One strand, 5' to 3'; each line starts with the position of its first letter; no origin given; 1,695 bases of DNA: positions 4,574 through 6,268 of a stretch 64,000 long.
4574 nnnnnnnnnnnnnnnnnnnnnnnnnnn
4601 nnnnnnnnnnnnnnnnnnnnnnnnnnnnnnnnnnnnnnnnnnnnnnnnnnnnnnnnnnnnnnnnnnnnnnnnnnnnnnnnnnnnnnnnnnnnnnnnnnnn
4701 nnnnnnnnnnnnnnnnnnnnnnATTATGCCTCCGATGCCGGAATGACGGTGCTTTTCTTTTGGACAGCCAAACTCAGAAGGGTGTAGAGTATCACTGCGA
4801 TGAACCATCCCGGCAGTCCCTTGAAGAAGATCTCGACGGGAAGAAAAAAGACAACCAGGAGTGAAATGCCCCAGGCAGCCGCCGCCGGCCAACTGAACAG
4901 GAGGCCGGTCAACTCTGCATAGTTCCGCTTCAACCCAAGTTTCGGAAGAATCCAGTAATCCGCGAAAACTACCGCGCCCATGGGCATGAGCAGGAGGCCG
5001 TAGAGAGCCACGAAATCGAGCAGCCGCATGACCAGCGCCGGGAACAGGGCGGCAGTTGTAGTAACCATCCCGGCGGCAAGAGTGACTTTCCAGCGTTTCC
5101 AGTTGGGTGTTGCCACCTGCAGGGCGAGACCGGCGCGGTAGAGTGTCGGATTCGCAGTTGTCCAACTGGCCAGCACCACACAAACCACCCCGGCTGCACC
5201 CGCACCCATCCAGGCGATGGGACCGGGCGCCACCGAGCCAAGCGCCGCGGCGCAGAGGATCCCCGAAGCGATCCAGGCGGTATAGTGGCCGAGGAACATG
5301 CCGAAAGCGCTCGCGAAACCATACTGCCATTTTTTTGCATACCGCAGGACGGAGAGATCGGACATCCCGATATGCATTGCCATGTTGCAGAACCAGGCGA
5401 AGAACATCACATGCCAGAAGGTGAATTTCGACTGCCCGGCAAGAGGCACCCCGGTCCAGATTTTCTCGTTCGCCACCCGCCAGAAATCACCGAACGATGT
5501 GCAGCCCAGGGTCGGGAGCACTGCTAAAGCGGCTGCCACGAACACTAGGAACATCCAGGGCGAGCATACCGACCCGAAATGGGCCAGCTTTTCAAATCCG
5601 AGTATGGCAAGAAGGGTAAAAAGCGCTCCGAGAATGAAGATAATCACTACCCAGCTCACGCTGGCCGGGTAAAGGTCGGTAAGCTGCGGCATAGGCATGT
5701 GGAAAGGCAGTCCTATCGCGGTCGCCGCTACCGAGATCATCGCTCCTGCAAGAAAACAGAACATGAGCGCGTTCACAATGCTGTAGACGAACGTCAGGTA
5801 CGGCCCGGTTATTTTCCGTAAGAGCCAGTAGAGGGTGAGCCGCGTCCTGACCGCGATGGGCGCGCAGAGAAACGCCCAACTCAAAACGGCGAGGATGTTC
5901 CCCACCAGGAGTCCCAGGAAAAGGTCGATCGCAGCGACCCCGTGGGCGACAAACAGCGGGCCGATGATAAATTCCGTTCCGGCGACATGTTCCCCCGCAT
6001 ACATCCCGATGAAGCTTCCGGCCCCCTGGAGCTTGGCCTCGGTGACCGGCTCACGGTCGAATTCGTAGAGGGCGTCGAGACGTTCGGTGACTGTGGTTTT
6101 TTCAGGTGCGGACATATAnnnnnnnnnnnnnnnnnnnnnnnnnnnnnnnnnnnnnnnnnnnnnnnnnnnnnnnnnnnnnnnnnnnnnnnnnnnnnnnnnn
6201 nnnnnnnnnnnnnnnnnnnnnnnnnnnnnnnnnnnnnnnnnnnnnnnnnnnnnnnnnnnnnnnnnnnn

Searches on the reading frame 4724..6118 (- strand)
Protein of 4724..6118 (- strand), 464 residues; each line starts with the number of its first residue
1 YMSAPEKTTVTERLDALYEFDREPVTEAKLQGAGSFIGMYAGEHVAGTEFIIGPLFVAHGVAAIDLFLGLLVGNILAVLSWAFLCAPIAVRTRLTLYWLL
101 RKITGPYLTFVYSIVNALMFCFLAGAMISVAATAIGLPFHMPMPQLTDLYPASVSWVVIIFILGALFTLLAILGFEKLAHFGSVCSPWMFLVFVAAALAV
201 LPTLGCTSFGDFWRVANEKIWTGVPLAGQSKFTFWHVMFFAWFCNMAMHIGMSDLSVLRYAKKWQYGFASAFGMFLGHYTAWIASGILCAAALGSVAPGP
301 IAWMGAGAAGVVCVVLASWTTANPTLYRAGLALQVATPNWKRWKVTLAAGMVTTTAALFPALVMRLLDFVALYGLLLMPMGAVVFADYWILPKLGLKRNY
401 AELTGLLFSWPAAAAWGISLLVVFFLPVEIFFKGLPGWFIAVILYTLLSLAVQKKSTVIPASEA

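Call 3: search_protein_families(library=pfam, proteins=[window:4724-6118:-], max_evalue=0.1)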
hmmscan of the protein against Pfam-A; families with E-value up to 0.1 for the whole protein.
window:4724-6118:- (464 aa): 0 families

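Call 5: search_protein_families(library=ncbifam, proteins=[window:4724-6118:-], max_evalue=0.1)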
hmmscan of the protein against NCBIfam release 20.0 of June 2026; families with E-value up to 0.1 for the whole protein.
window:4724-6118:- (464 aa): 1 family
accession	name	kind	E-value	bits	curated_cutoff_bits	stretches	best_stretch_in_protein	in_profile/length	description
NF008241.0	PRK11017.1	equivalog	3.8e-10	39.1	326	1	60-456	46-407/416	cytosine permease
